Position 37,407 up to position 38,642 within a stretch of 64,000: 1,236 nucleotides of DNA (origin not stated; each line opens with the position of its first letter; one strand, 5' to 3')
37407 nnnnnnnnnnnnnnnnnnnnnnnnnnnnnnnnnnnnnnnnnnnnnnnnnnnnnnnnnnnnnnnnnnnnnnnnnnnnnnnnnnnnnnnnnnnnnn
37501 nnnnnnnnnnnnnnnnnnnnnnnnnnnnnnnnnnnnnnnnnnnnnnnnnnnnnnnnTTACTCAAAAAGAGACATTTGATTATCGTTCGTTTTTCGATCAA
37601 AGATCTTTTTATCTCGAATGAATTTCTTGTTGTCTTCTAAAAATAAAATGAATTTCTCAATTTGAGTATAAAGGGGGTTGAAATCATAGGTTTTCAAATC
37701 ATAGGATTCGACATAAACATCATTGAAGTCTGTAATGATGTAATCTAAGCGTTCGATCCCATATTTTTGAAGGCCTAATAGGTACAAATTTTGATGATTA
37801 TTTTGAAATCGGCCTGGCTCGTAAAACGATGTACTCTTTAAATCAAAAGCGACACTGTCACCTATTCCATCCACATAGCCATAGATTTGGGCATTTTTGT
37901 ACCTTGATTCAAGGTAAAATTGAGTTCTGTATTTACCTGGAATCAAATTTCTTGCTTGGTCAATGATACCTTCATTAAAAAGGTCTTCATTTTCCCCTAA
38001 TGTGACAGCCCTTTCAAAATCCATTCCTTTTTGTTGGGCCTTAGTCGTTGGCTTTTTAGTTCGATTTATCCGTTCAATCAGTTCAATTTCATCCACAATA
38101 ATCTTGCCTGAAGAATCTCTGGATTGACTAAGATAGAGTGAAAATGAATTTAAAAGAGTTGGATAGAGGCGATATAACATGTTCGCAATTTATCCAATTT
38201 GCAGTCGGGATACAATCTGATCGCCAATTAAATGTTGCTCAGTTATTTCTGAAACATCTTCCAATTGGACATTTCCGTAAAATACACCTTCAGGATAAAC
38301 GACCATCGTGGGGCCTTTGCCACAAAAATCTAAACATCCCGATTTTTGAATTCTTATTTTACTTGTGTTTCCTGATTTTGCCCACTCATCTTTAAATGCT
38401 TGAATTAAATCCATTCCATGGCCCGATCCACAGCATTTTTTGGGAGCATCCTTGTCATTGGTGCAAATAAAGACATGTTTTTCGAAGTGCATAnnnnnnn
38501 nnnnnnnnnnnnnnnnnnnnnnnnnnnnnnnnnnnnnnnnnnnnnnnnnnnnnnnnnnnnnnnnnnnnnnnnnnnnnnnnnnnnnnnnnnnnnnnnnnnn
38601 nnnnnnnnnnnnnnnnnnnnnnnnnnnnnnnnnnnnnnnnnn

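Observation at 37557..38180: Orphan phage-like PD-(D/E)XK nuclease ending in a sliding-clamp-binding-type motif (QMSLF)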

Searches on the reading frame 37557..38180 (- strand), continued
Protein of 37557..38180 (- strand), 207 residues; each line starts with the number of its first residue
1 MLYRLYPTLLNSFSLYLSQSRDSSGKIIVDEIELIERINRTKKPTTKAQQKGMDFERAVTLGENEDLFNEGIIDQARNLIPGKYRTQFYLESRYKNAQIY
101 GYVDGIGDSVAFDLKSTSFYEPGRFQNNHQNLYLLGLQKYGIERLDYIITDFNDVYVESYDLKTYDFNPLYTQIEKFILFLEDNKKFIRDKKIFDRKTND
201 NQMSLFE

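Call 46: find_encoding_contigs(protein=P0116, flank=6000, max_places=2)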
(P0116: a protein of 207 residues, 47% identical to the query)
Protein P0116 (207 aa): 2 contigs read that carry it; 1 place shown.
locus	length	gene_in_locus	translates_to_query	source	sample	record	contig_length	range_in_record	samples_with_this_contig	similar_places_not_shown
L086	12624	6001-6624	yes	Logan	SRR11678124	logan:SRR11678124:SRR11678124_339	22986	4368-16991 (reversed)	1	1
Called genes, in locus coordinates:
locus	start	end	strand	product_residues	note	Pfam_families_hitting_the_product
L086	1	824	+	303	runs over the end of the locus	PF01694:Rhomboid, PF20216:DUF6576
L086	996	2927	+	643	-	PF13292:DXP_synthase_N, PF00456:Transketolase_N (faint), PF02779:Transket_pyr, PF02780:Transketolase_C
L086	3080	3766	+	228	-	PF00174:Oxidored_molyb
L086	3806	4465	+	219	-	PF02666:PS_Dcarbxylase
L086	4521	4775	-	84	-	-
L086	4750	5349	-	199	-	PF04542:Sigma70_r2, PF08281:Sigma70_r4_2, PF04545:Sigma70_r4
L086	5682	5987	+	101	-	PF06999:Suc_Fer-like (weak)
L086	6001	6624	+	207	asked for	-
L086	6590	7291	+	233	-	PF00702:Hydrolase, PF13419:HAD_2, PF13242:Hydrolase_like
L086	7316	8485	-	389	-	PF00586:AIRS, PF02769:AIRS_C (weak)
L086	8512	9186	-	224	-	-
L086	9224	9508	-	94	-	-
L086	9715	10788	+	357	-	PF03462:PCRF, PF00472:RF-1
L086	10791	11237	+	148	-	PF04657:DMT_YdcZ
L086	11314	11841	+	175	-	PF04978:MST (weak), PF12867:DinB_2, PF11716:MDMPI_N (weak)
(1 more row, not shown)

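Call 47: find_encoding_contigs(protein=P0090, flank=6000, max_places=2)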
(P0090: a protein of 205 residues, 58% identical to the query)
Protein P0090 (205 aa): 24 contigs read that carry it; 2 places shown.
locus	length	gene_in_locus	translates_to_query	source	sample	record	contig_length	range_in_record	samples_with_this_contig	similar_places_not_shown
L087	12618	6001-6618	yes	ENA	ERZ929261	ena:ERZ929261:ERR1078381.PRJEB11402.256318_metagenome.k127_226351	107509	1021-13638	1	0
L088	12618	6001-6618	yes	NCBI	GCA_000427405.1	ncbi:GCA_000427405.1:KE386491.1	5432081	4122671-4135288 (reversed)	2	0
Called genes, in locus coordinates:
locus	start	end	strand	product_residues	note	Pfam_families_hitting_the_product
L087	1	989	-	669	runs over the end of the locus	?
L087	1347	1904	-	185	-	-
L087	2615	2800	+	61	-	-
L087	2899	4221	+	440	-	PF02401:LYTB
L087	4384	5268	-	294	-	PF03881:Fructosamin_kin, PF01636:APH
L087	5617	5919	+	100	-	PF06999:Suc_Fer-like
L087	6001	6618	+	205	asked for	-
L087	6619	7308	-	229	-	PF00702:Hydrolase, PF13419:HAD_2, PF13242:Hydrolase_like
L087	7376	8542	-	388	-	PF00586:AIRS, PF02769:AIRS_C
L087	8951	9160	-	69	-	-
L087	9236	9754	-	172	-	-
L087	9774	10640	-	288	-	PF00691:OmpA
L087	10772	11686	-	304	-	PF00490:ALAD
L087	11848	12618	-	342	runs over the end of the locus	PF14054:DUF4249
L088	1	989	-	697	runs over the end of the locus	PF00009:GTP_EFTU, PF03144:GTP_EFTU_D2, PF22042:EF-G_D2, PF14492:EFG_III, PF16658:RF3_C (weak), PF03764:EFG_IV, PF00679:EFG_C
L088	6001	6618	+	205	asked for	-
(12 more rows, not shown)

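Call 55: find_related_loci(query=A3, collection=genome_contigs, flank=5000)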
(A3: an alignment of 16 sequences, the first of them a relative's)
Query A3 (195 aa) in genome_contigs; peptide patterns used: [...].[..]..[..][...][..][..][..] (x = any residue, [..] = any of these).
62 stretches matched a pattern; 31 encode a relative of the query (tblastn E <= 1e-3); 31 distinct loci.
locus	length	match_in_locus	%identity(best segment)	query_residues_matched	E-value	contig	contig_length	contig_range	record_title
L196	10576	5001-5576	67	2-193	2e-86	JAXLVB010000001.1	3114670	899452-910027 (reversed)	MAG: Spirosomataceae bacterium isolate STL-BAC45 C1.240.fa-1, whole genome shotgun sequence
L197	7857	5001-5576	63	2-193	4e-80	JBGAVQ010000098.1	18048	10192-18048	MAG: Spirosomataceae bacterium isolate MAG_MBR_H10.89 MBRH10-89_opera_contig_10352, whole genome shotgun sequence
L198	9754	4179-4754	60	2-193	4e-76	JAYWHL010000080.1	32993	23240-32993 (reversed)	MAG: Cytophagaceae bacterium isolate GLR68_GL53_UP_2_metabinner_5 GLR68_GL53_UP_2_metabinner_5_79, whole genome shotgun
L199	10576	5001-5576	60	2-193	8e-76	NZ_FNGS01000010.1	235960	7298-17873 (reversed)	Siphonobacter aquaeclarae strain DSM 21668, whole genome shotgun sequence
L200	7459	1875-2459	55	1-195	4e-75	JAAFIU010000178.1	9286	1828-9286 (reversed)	MAG: Cytophagales bacterium isolate bin63.metabat.ball.114 WN_Cytophagales_12_scaffold_251, whole genome shotgun sequenc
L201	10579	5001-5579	54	1-193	2e-73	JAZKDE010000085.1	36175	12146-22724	MAG: Bacteroidota bacterium isolate DC_HB_01_SPN181219-bin036_1 DCHB01SPN_B036_1_000000000085, whole genome shotgun sequ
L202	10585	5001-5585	54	1-195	3e-72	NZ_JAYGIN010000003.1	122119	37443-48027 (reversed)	Arcicella sp. LKC2W LKC2W_ctg003, whole genome shotgun sequence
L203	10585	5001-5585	53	1-195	4e-72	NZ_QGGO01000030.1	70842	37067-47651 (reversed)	Arcicella aurantiaca strain DSM 22214 LV89DRAFT_scaffold00030.30, whole genome shotgun sequence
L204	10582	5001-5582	57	2-195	1e-70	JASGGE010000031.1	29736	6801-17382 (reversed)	MAG: Siphonobacter sp. isolate 5H195 JMF-2111-06-0005.hyb.bin.195_30, whole genome shotgun sequence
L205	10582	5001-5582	56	2-195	3e-70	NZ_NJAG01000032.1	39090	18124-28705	Siphonobacter sp. BAB-5405 BAB_5405_c32, whole genome shotgun sequence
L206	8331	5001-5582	56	2-195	1e-68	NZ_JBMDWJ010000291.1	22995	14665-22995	MAG: Siphonobacter sp. isolate ContRs0_28 ContRs0_contig291, whole genome shotgun sequence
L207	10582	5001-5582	49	1-194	3e-67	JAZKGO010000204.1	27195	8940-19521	MAG: Bacteroidota bacterium isolate DC_RB_04_SPN110320-bin053_1 DCRB04SPN_B053_1_000000000204, whole genome shotgun sequ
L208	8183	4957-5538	49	1-194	7e-66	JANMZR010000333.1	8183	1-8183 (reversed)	MAG: Cytophagaceae bacterium isolate OTE_78_metabat_84 OTE_78_k141_3014198, whole genome shotgun sequence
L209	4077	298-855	47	2-195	2e-50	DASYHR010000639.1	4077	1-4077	MAG TPA_asm: Dyadobacter sp. isolate SMAG_U4245 k141_25773, whole genome shotgun sequence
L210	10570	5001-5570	44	1-194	2e-49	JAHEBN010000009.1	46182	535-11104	MAG: Jiulongibacter sp. isolate Ww143 NODE_1170_length_46182_cov_2.811207, whole genome shotgun sequence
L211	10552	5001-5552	45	2-193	2e-49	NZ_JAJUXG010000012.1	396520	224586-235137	Dyadobacter sp. CY312 Scaffold8_1, whole genome shotgun sequence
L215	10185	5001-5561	42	3-195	2e-44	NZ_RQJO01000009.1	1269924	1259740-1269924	Larkinella rosea strain KCTC52004 NODE_3_length_1269924_cov_33.931248, whole genome shotgun sequence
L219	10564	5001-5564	41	2-193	1e-43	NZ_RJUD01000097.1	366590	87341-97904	Lacihabitans sp. CS3-21 jcf7180000036022, whole genome shotgun sequence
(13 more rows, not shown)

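Call 59: search_protein_families(library=pfam, proteins=[L219:213-2858:+, L219:2900-4459:+, L219:4463-4993:+, L219:5605-8250:-, L219:8353-9120:-, L219:9214-9606:+, L215:4063-4986:+, L215:2679-3698:-, L215:6188-7429:-, L215:7541-8791:+], max_evalue=0.001)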
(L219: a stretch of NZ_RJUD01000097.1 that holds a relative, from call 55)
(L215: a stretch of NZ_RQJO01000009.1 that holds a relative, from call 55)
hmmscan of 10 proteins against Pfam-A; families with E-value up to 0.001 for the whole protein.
L219:213-2858:+ (881 aa): 4 families
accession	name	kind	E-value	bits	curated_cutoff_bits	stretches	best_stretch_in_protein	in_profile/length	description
PF13715.12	CarbopepD_reg_2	-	7e-24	84.1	32.2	1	23-110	1-88/88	CarboxypepD_reg-like domain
PF13620.12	CarboxypepD_reg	-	2.2e-13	50.8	32.3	1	22-98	1-81/82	Carboxypeptidase regulatory-like domain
PF07715.20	Plug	-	6.1e-06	27.1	23.9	1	696-783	12-106/107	TonB-dependent Receptor Plug Domain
PF01835.25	MG2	-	0.00013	22.6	32.8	1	378-458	2-81/96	MG2 domain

L219:2900-4459:+ (519 aa): 1 family
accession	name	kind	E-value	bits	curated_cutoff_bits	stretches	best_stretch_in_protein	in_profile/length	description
PF02638.21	GHL10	-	9.8e-72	242.1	27.9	1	41-356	2-309/311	Glycosyl hydrolase-like 10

L219:4463-4993:+ (176 aa): 2 families
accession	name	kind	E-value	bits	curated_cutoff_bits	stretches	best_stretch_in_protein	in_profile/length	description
PF12867.12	DinB_2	-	7.2e-10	39.8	24.8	1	21-166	13-128/128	DinB superfamily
PF07606.16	DUF1569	-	3.8e-06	27.6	21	0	120-167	104-150/152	Protein of unknown function (DUF1569)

L219:5605-8250:- (881 aa): 2 families
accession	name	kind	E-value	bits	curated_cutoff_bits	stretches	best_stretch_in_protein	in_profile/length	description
PF22422.2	MGH1-like_GH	-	4.9e-23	82.7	27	2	421-525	1-110/356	Mannosylglycerate hydrolase MGH1-like glycoside hydrolase domain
PF03200.22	Glyco_hydro_63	-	1e-07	31.6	22.4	1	699-786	364-432/492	Glycosyl hydrolase family 63 C-terminal domain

L219:8353-9120:- (255 aa): 1 family
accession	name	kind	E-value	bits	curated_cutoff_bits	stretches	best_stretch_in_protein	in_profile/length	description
PF03099.24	BPL_LplA_LipB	-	1.5e-21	77.1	21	1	20-145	4-133/133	Biotin/lipoate A/B protein ligase family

L219:9214-9606:+ (130 aa): 1 family
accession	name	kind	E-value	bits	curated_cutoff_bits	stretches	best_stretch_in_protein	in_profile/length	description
PF02410.21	RsfS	-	7.3e-32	109.9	21.6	1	13-110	2-98/98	Ribosomal silencing factor during starvation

L215:4063-4986:+ (307 aa): 1 family
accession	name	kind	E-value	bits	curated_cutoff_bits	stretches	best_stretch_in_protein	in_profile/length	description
PF13479.12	AAA_24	-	1.3e-32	113.7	27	1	16-200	2-195/195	AAA domain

L215:2679-3698:- (339 aa): 0 families

L215:6188-7429:- (413 aa): 1 family
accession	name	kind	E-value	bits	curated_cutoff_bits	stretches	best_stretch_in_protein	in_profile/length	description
PF13102.12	Phage_int_SAM_5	-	1.6e-09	38.4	22.3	1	136-220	17-93/98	Phage integrase SAM-like domain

L215:7541-8791:+ (416 aa): 1 family
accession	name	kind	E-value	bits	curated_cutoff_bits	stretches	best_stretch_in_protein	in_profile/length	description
PF13102.12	Phage_int_SAM_5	-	5.1e-13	49.7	22.3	1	122-221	3-94/98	Phage integrase SAM-like domain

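Call 60: search_protein_families(library=padloc, proteins=[window:37557-38180:-], max_evalue=0.01)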
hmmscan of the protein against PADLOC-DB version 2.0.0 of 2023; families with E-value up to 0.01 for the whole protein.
window:37557-38180:- (207 aa): 0 families

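Call 66: fold_search(model_id=the predicted structure, library=viral)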
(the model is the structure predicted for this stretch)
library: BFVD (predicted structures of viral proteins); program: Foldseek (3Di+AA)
matches with E <= 10: 678; with E <= 0.001: 116
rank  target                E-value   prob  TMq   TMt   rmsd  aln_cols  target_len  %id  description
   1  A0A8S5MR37            1.2e-09  1.00  0.64  0.58   4.9       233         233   18  Exodeoxyribonuclease 8 [Myoviridae sp. ctOAa14]
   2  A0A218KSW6            9.0e-08  1.00  0.59  0.49  13.6       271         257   13  (no name in the UniProt tables at hand)
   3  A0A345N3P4            1.1e-06  1.00  0.40  0.31  13.9       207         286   12  (no name in the UniProt tables at hand)
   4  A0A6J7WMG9            2.5e-06  1.00  0.49  0.32   5.9       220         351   12  Uncharacterized protein [uncultured Caudovirales phage]
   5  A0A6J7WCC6            2.5e-06  1.00  0.50  0.37   7.4       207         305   14  COG5377 Phage-related protein, predicted endonuclease [uncultured Caudovirales phage]
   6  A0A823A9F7            5.3e-06  1.00  0.49  0.46   5.8       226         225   17  (no name in the UniProt tables at hand)
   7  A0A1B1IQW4            6.0e-06  1.00  0.61  0.51   4.9       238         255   16  (no name in the UniProt tables at hand)
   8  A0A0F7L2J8            9.9e-06  1.00  0.51  0.39   8.8       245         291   13  Putative exodeoxyribonuclease 8 PDDEXK-like domain-containing protein [uncultured marine virus]
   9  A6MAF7                1.1e-05  1.00  0.52  0.32   6.5       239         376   14  Gp092 [Lactococcus phage KSY1]
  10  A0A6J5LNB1            1.1e-05  1.00  0.52  0.38   7.8       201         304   14  COG5377 Phage-related protein, predicted endonuclease [uncultured Caudovirales phage]
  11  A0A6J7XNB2            1.2e-05  1.00  0.56  0.39   4.3       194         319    9  Phage-type endonuclease [uncultured Caudovirales phage]
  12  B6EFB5                1.2e-05  1.00  0.47  0.48   6.4       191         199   16  DUF83 domain-containing protein [Stygiolobus rod-shaped virus]
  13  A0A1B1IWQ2            1.2e-05  1.00  0.49  0.38   8.2       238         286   10  (no name in the UniProt tables at hand)
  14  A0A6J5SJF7            1.3e-05  1.00  0.58  0.47   5.8       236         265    8  PD-(D/E)XK nuclease superfamily [uncultured Caudovirales phage]
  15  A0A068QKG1            1.3e-05  1.00  0.43  0.34  13.7       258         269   11  Uncharacterized protein [Armadillidium vulgare iridescent virus]
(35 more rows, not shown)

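Call 71: search_protein_families(library=pfam, proteins=[L211:3837-4952:+, L211:5575-6093:-, L211:6214-8106:-, L211:2593-3330:-, L211:3279-4031:-, L211:8365-9132:+, L211:9194-9898:+], max_evalue=0.001)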
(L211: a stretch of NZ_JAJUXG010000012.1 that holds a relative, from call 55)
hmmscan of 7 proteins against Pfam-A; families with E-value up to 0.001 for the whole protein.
L211:3837-4952:+ (371 aa): 0 families

L211:5575-6093:- (172 aa): 1 family
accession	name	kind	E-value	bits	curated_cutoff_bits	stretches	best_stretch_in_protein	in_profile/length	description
PF19780.4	DUF6265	-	1.1e-30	106.8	23.8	1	35-146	1-113/116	Domain of unknown function (DUF6265)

L211:6214-8106:- (630 aa): 2 families
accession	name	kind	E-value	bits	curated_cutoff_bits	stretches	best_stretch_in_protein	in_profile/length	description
PF13522.11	GATase_6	-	8.3e-10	39.2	27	1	110-221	5-106/130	Glutamine amidotransferase domain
PF13537.11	GATase_7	-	5.2e-09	36.6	25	1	226-278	68-122/123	Glutamine amidotransferase domain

L211:2593-3330:- (245 aa): 1 family
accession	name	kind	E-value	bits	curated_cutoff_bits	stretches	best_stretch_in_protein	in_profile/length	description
PF13568.12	OMP_b-brl_2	-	5.9e-13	49.7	27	1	40-220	6-175/175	Outer membrane protein beta-barrel domain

L211:3279-4031:- (250 aa): 14 families
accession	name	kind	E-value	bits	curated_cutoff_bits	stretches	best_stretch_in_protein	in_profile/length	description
PF01209.24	Ubie_methyltran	-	9e-64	215.4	20.1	1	22-250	4-233/233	ubiE/COQ5 methyltransferase family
PF13649.12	Methyltransf_25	-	1.2e-17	64.8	27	1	69-164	1-97/97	Methyltransferase domain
PF08241.18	Methyltransf_11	-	2.5e-17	63.7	21.2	1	70-168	1-95/95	Methyltransferase domain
PF13847.12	Methyltransf_31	-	5.4e-16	59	27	1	67-229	5-145/145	Methyltransferase domain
PF08242.18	Methyltransf_12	-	9e-10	39.6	30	1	70-165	1-97/98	Methyltransferase domain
PF13489.12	Methyltransf_23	-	1.6e-09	38.2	27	1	59-233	15-162/164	Methyltransferase domain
PF03602.21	Cons_hypoth95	-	1.1e-05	25.7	24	1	65-174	41-155/182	Conserved hypothetical protein 95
PF02353.26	CMAS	-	1.3e-05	25.2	27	1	56-192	53-191/273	Mycolic acid cyclopropane synthetase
PF12147.14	Methyltransf_20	-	4.2e-05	23.3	21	1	55-124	123-195/309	Putative methyltransferase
PF02390.23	Methyltransf_4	-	0.00011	22.1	24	1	67-141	3-80/173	Putative methyltransferase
PF06325.19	PrmA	-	0.00012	22.1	22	1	64-139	160-232/296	Ribosomal protein L11 methyltransferase (PrmA)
PF01170.24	UPF0020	-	0.00016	21.8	22.3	0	75-138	38-126/197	RMKL-like, methyltransferase domain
PF01135.25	PCMT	-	0.00034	20.9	20.3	1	56-146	64-155/210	Protein-L-isoaspartate(D-aspartate) O-methyltransferase (PCMT)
PF01728.25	FtsJ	-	0.00044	20.7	24.1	1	57-138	15-96/181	FtsJ-like methyltransferase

L211:8365-9132:+ (255 aa): 2 families
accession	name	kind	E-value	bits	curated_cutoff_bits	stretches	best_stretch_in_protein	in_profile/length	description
PF11967.14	RecO_N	-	1.3e-17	64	27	1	25-107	1-80/80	Recombination protein O N terminal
PF02565.21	RecO_C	-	8.1e-09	35.9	22.1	1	114-178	4-67/157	Recombination protein O C terminal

L211:9194-9898:+ (234 aa): 0 families

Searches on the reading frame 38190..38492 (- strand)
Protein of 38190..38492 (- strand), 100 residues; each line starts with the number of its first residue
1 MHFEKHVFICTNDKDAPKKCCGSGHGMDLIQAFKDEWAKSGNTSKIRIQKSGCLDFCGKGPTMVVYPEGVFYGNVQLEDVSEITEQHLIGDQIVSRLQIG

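Call 13: search_protein_families(library=pfam, proteins=[window:38190-38492:-], max_evalue=0.001)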
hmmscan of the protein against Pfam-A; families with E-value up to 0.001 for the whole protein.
window:38190-38492:- (100 aa): 2 families
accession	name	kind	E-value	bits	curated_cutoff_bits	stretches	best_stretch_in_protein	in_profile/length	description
PF06999.17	Suc_Fer-like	-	7.5e-05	23.3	34.9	1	4-96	96-187/191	Sucrase/ferredoxin-like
PF07845.16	DUF1636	-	0.00059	20.7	31.6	1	8-65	2-61/117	Protein of unknown function (DUF1636)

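Call 60: search_protein_families(library=padloc, proteins=[window:38190-38492:-], max_evalue=0.01)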
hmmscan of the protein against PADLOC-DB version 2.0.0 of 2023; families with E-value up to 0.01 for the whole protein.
window:38190-38492:- (100 aa): 0 families

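Call 61: search_protein_families(library=ncbifam, proteins=[window:38190-38492:-], max_evalue=0.001)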
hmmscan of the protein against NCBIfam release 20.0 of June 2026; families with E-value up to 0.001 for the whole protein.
window:38190-38492:- (100 aa): 2 families
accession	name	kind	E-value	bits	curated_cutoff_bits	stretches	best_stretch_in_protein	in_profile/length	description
NF041612.1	fdxn_Clost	equivalog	5.8e-22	78.2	150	1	4-99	5-102/102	2Fe-2S ferredoxin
NF041613.1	fdxn_Azotob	equivalog_domain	4.9e-16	58.9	195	1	4-94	5-97/107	2Fe-2S ferredoxin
